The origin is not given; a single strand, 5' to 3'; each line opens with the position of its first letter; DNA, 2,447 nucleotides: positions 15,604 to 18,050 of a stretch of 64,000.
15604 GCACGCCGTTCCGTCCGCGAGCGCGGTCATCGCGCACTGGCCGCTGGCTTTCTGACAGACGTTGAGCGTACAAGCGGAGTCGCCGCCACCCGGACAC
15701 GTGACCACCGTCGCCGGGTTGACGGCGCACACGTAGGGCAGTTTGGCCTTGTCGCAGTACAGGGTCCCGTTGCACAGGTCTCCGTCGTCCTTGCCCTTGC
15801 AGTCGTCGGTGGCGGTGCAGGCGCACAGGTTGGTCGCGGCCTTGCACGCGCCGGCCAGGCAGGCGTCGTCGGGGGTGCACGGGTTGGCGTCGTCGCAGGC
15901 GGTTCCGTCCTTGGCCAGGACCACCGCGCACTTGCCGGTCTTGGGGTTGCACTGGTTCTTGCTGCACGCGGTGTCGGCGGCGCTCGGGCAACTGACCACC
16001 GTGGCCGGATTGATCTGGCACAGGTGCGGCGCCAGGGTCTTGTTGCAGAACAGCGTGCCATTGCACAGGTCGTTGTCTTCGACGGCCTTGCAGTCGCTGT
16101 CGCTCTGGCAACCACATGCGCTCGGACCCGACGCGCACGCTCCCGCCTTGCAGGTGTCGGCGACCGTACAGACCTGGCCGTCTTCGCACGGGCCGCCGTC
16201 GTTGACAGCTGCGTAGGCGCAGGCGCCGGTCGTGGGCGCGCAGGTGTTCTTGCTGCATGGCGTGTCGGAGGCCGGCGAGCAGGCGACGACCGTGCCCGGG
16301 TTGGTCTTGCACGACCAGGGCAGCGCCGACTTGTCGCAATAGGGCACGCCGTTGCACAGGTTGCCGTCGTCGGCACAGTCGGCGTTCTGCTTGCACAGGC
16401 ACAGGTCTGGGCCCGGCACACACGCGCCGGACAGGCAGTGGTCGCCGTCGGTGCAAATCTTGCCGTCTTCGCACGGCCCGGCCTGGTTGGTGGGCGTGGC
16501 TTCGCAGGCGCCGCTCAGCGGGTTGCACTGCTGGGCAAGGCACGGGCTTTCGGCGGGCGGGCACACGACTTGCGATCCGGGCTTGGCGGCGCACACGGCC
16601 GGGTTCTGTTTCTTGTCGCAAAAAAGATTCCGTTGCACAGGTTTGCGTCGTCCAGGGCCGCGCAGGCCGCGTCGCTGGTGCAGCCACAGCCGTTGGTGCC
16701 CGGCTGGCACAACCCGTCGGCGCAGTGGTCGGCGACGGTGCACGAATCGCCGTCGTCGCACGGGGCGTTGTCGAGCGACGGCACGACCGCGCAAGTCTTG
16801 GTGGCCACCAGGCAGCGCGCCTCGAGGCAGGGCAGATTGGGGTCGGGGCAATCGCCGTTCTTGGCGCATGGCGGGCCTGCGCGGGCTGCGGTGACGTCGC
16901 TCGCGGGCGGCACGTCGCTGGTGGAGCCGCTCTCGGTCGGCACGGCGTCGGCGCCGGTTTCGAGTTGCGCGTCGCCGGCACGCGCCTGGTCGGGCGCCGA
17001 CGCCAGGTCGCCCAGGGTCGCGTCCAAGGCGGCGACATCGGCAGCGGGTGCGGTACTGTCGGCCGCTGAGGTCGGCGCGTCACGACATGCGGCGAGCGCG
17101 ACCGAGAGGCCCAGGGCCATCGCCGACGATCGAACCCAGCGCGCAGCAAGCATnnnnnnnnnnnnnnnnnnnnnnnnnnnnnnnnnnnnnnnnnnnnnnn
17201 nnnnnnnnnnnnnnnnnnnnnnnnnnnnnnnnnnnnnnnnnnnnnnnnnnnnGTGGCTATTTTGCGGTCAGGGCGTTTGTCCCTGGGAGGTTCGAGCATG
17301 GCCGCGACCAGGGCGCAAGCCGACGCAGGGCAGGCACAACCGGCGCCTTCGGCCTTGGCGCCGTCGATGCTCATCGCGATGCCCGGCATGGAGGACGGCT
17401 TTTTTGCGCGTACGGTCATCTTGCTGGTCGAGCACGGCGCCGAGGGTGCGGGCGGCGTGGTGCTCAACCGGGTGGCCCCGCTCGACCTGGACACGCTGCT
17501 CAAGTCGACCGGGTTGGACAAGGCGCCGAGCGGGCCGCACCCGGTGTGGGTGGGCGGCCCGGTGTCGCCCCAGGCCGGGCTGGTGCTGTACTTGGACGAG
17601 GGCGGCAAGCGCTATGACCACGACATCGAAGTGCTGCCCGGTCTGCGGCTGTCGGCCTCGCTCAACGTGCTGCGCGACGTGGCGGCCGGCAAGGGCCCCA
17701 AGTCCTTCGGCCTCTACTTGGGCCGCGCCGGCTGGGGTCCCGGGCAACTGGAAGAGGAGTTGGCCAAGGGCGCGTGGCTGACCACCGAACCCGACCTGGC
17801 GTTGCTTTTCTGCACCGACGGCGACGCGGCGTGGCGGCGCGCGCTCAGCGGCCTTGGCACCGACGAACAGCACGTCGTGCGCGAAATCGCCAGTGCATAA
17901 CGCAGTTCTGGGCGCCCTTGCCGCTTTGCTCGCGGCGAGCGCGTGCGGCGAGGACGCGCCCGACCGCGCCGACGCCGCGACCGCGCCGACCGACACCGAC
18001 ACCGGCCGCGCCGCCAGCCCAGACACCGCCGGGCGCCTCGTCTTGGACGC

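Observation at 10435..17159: About 2,240-aa Cys-rich-repeat lipoprotein with reading frame broken at an A6/T6 homopolymer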

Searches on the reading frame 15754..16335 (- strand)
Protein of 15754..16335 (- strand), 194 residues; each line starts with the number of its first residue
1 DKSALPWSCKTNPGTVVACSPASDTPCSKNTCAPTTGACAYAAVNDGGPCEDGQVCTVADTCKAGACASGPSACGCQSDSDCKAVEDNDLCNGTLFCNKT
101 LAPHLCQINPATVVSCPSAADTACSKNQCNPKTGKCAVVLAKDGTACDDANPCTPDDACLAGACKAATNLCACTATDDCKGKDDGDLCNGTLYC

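Call 40: predict_structure(alignment_id=A1)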
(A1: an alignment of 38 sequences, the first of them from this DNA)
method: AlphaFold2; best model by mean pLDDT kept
length: 194 residues; sequences in the alignment: 38
mean_pLDDT: 83.3   pTM: 0.41
mean pLDDT of the five models: 83.3, 78.8, 78.5, 71.6, 63.8
residues with pLDDT >= 90: 47; 70-90: 127; 50-70: 20; < 50: 0
segments of 3 or more residues with pLDDT < 50: none
pLDDT, mean of each block of 10 residues (from residue 1): 89 89 89 90 87 70 85 74 87 89 83 89 90 91 83 76 77 76 72 74
secondary structure, 60 per line:
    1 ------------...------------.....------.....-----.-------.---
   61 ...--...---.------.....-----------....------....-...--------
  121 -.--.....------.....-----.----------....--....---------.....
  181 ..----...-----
elements in order: E28-32 E39-43 E61-63 E66-68 H79-83 E95-98 E105-108 E125-129 E136-140 E157-160 E163-166 H176-182

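Call 43: fold_search(model_id=the predicted structure, library=pdb)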
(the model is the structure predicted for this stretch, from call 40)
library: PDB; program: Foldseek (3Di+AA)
matches with E <= 10: 22; with E <= 0.001: 0
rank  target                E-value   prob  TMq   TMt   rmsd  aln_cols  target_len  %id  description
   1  9gjb_H                1.7e-02  0.33  0.20  0.08  15.7       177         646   18  Entamoeba histolytica Gal/GalNAc lectin, mode 2 (released 2026-02-11)
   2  9gjf_H                1.6e-01  0.30  0.22  0.07  14.8       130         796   19  Entamoeba histolytica Gal/GalNAc lectin in presence of monoclonal antibody CP33-H/L-LA22, mode 3 (released 2026-02-11)
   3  2ero_A                4.2e-01  0.30  0.20  0.10   8.2        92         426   18  Crystal structure of vascular apoptosis-inducing protein-1(orthorhombic crystal form) (released 2006-06-20)
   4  9gjc_H                4.4e-01  0.12  0.19  0.06  14.8       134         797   18  Entamoeba histolytica Gal/GalNAc lectin, mode 3 (released 2026-02-11)
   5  9gjg_H                8.4e-01  0.13  0.21  0.05  14.7       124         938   21  Entamoeba histolytica Gal/GalNAc lectin bound to monoclonal antibody CP33-H/L-LA22 (released 2026-02-11)
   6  5l0q_D                1.3e+00  0.09  0.21  0.21  21.0       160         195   19  Crystal structure of the complex between ADAM10 D+C domain and a conformation specific mAb 8C7. (released 2016-11-09)
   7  2erq_A                1.9e+00  0.18  0.19  0.10   5.1        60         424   17  Crystal structure of vascular apoptosis-inducing protein-1(tetragonal crystal form) (released 2006-06-20)
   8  9e6k_C                2.0e+00  0.06  0.19  0.28  20.1       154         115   14  Fully human monoclonal antibody targeting the cysteine-rich substrate-interacting region of ADAM17 on cancer cells. (released 2024-11-20)
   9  5l0q_A                2.5e+00  0.06  0.20  0.20  13.3       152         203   22  Crystal structure of the complex between ADAM10 D+C domain and a conformation specific mAb 8C7. (released 2016-11-09)
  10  3b2z_C                3.6e+00  0.11  0.15  0.11   6.1        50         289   24  Crystal Structure of ADAMTS4 (apo form) (released 2007-12-25)
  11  8whx_X                4.4e+00  0.03  0.09  0.17  10.6        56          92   16  Cryo- EM structure of Mycobacterium smegmatis 70S ribosome and RafH. (released 2024-02-28)
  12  9ged_B                5.7e+00  0.02  0.13  0.14  13.2       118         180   10  Entamoeba histolytica Gal/GalNAc lectin heavy chain residues 808-992 (released 2026-02-11)
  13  9ged_C                6.5e+00  0.04  0.13  0.14   8.8        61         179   11  Entamoeba histolytica Gal/GalNAc lectin heavy chain residues 808-992 (released 2026-02-11)
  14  9ged_A                6.5e+00  0.03  0.13  0.14  16.4       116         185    9  Entamoeba histolytica Gal/GalNAc lectin heavy chain residues 808-992 (released 2026-02-11)
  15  9axt_AL               6.5e+00  0.01  0.11  0.11   5.9        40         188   12  Non-translating S. pombe ribosome (released 2024-10-16)
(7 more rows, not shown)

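Call 49: search_solved_structures(query=A1, max_evalue=1)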
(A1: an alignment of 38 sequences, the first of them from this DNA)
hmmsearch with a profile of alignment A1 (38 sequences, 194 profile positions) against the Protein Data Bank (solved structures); distinct sequences matched with E-value up to 1: 2.
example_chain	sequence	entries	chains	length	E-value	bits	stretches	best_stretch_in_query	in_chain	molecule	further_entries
2rpp_A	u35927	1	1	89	0.069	16.2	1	82-132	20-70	Muscleblind-like protein 2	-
1emn_A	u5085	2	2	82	0.91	12.6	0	149-173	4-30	FIBRILLIN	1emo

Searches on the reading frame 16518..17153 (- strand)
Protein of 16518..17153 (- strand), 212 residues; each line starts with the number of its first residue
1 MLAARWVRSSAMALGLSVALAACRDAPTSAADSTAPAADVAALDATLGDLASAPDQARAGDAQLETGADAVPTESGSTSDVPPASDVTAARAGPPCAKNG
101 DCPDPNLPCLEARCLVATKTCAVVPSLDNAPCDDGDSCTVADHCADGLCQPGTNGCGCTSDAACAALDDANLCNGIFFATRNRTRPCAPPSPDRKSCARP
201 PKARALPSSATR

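Call 20: list_cluster_members(proteins=[P0001, window:16518-17153:-, window:16518-17159:-, window:16518-17120:-])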
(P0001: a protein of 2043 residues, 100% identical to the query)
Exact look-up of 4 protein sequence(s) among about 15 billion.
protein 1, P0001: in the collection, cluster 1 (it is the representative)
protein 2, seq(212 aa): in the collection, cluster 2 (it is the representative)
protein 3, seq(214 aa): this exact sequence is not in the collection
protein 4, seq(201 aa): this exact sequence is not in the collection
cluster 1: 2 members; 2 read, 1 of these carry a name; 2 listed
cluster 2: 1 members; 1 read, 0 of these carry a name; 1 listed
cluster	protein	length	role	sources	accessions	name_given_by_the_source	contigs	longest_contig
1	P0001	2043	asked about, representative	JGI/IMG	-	-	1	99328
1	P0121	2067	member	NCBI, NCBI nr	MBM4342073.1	MAG: hypothetical protein FJ100_01655 [Deltaproteobacteria bacterium] | hypothetical protein [Deltaproteobacteria bacterium]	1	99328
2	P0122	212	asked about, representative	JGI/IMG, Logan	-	-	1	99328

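Call 21: find_encoding_contigs(protein=P0122, flank=5000, max_places=10)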
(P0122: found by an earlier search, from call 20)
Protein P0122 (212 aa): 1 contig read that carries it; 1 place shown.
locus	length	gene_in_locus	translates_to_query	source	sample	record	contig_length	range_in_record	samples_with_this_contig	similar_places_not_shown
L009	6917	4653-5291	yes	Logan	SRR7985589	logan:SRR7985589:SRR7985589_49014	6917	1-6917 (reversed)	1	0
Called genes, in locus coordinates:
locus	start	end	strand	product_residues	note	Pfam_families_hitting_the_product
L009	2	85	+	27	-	?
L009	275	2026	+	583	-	PF00041:fn3 (faint)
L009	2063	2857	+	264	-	PF01416:PseudoU_synth_1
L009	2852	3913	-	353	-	-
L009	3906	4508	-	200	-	PF02622:DUF179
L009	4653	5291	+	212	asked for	-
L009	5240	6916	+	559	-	?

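Call 22: find_encoding_contigs(protein=P0121, flank=3000, max_places=10)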
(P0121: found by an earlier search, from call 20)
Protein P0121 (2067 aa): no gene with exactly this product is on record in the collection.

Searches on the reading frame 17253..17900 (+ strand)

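Call 32: search_protein_families(library=pfam, proteins=[window:17253-17900:+], max_evalue=0.01)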
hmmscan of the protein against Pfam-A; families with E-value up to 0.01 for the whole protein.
window:17253-17900:+ (215 aa): 1 family
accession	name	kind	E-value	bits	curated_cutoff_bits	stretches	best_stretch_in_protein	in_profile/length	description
PF02622.21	DUF179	-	1.9e-38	132.3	27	1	44-202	1-157/157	AlgH-like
